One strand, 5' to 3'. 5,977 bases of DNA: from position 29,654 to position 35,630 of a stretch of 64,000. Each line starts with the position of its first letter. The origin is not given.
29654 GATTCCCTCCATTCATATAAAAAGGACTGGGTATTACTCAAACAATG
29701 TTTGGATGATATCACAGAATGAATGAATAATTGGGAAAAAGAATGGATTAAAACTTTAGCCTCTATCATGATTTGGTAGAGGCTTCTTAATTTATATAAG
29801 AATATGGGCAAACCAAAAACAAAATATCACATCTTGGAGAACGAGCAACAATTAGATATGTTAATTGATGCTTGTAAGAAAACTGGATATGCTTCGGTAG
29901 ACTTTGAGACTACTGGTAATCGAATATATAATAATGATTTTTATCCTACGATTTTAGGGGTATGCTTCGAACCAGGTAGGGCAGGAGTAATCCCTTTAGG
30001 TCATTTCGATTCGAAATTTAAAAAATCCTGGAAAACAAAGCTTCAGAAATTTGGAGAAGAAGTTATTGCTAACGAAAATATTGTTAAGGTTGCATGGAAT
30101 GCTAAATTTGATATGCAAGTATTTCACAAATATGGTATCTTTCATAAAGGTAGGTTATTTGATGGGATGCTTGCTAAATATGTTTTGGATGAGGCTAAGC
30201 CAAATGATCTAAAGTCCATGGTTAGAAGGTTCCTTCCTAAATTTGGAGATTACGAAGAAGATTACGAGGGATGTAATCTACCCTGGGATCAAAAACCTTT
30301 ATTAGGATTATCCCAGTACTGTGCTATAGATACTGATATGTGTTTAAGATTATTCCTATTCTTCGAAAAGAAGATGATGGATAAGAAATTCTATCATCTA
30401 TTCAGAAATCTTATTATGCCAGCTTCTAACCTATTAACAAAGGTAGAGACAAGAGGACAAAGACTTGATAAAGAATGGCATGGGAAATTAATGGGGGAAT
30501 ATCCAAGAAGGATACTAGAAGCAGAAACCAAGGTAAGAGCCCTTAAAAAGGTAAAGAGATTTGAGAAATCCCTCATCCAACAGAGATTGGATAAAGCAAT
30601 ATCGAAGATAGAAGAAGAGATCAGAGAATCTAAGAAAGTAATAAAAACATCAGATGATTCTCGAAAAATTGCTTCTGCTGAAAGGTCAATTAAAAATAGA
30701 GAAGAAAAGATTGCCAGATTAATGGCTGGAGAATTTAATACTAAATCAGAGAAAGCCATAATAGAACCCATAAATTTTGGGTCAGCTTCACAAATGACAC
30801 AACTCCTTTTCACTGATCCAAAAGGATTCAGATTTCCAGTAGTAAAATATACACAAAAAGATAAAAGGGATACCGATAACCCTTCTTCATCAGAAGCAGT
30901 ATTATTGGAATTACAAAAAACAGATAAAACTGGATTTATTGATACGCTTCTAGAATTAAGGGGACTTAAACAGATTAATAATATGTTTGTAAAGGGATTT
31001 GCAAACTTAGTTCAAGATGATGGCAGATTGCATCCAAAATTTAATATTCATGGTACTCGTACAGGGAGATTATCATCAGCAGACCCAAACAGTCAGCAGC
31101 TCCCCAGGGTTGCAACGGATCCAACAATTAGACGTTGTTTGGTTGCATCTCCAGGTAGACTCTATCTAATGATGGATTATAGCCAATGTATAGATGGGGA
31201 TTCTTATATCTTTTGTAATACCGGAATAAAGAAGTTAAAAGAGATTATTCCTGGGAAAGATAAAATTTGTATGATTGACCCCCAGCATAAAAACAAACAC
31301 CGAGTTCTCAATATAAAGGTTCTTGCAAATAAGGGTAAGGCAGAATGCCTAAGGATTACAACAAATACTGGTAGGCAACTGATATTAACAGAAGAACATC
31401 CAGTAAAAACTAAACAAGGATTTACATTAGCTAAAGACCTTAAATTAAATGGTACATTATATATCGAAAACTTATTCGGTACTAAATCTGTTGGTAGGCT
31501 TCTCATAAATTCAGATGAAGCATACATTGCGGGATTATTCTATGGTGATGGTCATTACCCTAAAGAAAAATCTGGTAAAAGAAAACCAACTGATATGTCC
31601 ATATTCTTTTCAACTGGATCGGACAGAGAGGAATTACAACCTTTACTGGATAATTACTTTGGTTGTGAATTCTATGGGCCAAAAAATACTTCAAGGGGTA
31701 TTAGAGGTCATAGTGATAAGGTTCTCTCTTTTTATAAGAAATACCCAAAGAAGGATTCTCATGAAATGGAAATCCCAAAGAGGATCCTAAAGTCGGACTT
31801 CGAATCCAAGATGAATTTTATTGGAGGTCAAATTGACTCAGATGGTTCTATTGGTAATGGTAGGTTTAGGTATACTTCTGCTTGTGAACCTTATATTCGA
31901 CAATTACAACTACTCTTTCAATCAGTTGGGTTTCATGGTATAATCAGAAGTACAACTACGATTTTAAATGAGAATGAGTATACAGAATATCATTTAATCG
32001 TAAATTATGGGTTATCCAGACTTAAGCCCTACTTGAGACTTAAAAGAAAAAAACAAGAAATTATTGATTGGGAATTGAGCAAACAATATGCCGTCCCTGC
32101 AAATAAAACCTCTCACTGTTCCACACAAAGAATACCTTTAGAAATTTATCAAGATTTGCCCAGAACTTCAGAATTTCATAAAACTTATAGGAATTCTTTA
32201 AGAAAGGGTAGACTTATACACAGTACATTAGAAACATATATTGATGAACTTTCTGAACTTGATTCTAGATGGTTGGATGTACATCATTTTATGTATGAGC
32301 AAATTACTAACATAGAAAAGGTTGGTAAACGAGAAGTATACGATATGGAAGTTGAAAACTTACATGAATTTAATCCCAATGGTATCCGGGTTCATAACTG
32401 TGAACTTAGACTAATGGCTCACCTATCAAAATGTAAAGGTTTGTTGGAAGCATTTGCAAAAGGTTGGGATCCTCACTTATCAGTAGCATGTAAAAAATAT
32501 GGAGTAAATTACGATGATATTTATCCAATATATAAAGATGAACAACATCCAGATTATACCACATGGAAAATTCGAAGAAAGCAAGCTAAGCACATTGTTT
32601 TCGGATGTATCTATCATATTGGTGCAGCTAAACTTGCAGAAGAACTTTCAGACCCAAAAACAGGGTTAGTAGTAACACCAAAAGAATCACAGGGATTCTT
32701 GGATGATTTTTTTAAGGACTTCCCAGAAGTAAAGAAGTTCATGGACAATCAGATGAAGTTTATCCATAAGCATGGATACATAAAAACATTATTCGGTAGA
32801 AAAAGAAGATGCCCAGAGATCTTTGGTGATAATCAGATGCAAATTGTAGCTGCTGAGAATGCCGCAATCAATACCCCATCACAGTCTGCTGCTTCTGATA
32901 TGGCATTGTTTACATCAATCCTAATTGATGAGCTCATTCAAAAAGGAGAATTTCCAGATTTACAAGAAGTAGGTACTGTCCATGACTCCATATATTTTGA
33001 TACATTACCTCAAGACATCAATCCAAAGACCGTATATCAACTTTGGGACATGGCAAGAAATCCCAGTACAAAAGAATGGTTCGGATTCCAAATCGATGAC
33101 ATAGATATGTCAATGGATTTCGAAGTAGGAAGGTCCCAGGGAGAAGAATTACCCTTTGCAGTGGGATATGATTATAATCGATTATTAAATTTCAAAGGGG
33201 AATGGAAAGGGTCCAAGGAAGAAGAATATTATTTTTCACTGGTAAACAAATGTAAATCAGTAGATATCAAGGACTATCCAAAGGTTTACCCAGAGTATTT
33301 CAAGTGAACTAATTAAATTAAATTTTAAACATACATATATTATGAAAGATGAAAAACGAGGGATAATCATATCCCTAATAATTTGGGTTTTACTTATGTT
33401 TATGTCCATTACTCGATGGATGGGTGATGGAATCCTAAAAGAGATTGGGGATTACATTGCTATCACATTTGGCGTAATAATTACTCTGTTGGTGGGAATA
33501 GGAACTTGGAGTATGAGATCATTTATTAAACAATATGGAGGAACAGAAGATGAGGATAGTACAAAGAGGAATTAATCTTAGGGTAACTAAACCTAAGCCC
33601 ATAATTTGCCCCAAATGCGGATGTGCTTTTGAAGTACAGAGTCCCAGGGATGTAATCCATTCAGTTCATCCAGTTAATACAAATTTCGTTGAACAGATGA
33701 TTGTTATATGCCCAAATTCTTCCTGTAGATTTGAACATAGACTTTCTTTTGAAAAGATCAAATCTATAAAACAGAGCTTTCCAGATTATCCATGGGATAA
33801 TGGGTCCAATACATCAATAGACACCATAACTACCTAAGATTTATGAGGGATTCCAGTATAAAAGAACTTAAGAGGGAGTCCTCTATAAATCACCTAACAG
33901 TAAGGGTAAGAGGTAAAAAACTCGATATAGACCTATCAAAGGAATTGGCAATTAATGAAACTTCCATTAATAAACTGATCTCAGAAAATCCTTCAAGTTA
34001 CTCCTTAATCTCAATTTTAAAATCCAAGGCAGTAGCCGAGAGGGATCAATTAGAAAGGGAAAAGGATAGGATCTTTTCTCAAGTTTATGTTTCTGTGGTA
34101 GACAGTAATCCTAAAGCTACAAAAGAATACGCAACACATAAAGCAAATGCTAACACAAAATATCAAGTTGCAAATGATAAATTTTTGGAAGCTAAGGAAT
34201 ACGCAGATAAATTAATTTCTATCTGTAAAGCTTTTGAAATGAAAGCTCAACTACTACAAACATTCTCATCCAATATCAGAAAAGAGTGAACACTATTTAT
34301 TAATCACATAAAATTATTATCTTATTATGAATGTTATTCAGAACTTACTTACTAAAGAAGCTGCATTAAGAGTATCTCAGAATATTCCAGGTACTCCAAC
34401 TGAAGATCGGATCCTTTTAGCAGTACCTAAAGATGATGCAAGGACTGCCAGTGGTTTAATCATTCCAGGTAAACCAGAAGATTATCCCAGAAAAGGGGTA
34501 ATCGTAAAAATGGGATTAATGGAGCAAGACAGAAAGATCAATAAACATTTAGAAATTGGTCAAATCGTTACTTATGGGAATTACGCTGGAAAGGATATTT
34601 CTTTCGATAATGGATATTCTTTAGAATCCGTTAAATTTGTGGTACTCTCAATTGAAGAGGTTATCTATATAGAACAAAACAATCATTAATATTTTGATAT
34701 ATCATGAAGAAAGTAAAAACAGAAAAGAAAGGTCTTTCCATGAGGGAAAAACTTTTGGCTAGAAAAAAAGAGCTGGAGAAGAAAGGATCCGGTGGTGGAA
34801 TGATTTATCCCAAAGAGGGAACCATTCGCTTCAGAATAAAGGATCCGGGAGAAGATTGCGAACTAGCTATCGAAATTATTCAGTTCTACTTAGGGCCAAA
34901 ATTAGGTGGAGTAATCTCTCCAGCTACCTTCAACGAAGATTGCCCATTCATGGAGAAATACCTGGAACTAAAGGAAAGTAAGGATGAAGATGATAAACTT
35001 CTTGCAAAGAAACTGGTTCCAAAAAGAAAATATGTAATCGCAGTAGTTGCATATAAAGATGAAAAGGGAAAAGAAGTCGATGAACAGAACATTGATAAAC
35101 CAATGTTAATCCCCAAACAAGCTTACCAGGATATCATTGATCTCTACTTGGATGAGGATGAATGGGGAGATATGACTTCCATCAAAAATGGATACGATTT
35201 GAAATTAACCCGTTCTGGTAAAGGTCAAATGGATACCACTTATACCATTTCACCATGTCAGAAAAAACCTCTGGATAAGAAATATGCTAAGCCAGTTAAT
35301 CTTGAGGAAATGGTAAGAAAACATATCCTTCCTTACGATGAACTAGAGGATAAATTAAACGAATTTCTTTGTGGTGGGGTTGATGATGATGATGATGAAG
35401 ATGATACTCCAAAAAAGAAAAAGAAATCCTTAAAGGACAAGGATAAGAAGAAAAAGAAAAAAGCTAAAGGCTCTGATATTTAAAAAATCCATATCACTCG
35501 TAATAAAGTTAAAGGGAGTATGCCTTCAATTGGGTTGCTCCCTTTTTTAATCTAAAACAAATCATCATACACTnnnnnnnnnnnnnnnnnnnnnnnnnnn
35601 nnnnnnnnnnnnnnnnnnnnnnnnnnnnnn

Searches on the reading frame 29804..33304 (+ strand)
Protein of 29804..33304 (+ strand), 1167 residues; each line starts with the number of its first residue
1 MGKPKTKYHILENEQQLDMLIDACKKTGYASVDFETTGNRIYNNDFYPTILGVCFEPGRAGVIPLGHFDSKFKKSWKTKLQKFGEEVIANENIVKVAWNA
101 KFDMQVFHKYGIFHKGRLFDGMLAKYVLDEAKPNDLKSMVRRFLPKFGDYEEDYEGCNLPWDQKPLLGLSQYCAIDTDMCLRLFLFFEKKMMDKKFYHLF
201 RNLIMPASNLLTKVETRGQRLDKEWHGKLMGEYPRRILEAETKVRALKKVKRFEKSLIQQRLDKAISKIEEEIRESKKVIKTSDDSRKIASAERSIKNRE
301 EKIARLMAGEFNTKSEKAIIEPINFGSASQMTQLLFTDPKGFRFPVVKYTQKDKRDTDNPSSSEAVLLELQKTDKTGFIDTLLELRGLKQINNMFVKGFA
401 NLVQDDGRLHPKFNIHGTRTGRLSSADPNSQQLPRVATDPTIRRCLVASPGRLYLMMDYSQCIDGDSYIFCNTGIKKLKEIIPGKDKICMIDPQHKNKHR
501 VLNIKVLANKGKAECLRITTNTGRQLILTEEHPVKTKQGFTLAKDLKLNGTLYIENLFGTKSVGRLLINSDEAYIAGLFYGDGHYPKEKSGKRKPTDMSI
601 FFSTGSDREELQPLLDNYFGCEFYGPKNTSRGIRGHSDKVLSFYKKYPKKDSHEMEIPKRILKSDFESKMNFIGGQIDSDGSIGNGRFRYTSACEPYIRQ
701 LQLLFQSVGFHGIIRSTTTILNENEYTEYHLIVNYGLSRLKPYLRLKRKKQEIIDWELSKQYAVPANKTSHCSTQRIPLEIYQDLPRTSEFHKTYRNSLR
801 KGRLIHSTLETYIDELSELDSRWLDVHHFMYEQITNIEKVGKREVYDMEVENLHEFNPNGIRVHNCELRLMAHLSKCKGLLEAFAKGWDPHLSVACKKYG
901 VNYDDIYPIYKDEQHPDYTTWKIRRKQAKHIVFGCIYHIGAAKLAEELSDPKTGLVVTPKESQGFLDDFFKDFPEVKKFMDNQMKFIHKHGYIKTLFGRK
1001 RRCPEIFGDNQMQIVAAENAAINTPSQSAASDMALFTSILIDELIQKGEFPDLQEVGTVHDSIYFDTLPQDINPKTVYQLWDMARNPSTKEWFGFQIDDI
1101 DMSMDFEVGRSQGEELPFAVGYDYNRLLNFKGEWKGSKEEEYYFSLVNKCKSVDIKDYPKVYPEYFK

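Call 33: search_protein_families(library=phrogs, proteins=[window:29804-33304:+], max_evalue=0.00001)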
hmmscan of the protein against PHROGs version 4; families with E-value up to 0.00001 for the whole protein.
window:29804-33304:+ (1167 aa): 9 families
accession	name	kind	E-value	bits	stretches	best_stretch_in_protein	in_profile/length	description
phrog_17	-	DNA, RNA and nucleotide metabolism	1.5e-106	358.8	2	7-461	651-1015/1445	DNA polymerase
phrog_12241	-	DNA, RNA and nucleotide metabolism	1.2e-34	121.1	1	6-437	99-495/502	DNA polymerase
phrog_2573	-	DNA, RNA and nucleotide metabolism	9.2e-30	104.9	1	865-1115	26-277/336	DNA polymerase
phrog_5995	-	DNA, RNA and nucleotide metabolism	1.4e-22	81.4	1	955-1116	17-179/236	DNA polymerase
phrog_15971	-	DNA, RNA and nucleotide metabolism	2.8e-11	44.2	0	359-461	75-173/376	DNA polymerase I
phrog_30356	-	DNA, RNA and nucleotide metabolism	2.8e-08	33.3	0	452-721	375-641/823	helicase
phrog_23226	-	DNA, RNA and nucleotide metabolism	1.2e-06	28.3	0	391-464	277-351/611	DNA polymerase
phrog_9556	-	DNA, RNA and nucleotide metabolism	3.6e-06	27.2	0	395-433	401-439/441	DNA polymerase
phrog_17415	-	head and packaging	4.5e-06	26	0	462-578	189-302/940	terminase large subunit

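Call 55: search_protein_families(library=pfam, proteins=[window:29804-33304:+], max_evalue=0.001)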
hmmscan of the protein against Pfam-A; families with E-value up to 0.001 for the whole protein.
window:29804-33304:+ (1167 aa): 5 families
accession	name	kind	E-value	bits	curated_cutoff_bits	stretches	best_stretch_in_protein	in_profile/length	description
PF00476.26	DNA_pol_A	-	8.9e-65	219.5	34.3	2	865-1072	161-346/381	DNA polymerase family A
PF01612.26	DNA_pol_A_exo1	-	7.1e-19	68.7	23.6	1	8-191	1-172/173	3'-5' exonuclease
PF14890.11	Intein_splicing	-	2.7e-11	44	35.8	1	469-865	2-155/155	Intein splicing domain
PF14528.11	LAGLIDADG_3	-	8.3e-08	32.8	22.5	1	669-733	3-68/82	LAGLIDADG-like domain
PF22619.2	DNA_polI_exo1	-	4.2e-05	23.8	27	1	85-143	41-100/140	DNA polymerase I, ribonuclease H-like domain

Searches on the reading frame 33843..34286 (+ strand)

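Call 33: search_protein_families(library=phrogs, proteins=[window:33843-34286:+], max_evalue=0.00001)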
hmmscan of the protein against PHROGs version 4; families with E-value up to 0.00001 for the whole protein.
window:33843-34286:+ (148 aa): 2 families
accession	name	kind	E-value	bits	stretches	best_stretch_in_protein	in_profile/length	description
phrog_1069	-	unknown function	1.3e-12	48.6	1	24-148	276-404/425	-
phrog_2058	-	unknown function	1.8e-06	28.9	1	12-148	7-145/158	-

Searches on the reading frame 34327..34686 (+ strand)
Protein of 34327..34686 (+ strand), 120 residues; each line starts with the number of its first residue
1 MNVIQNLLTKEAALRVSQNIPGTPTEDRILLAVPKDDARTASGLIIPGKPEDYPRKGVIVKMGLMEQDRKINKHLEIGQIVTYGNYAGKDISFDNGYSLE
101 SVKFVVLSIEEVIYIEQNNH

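Call 33: search_protein_families(library=phrogs, proteins=[window:34327-34686:+], max_evalue=0.00001)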
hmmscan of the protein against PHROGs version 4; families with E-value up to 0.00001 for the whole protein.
window:34327-34686:+ (120 aa): 1 family
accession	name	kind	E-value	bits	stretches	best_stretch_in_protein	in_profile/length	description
phrog_3188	-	other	1.7e-10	41.6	1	24-117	5-95/96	co-chaperonin GroES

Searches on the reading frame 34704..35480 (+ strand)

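Call 33: search_protein_families(library=phrogs, proteins=[window:34704-35480:+], max_evalue=0.00001)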
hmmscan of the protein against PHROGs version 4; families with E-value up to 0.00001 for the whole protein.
window:34704-35480:+ (259 aa): 1 family
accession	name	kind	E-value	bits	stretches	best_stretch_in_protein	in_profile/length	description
phrog_1192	-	DNA, RNA and nucleotide metabolism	1.9e-18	68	1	72-254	78-263/326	single strand DNA binding protein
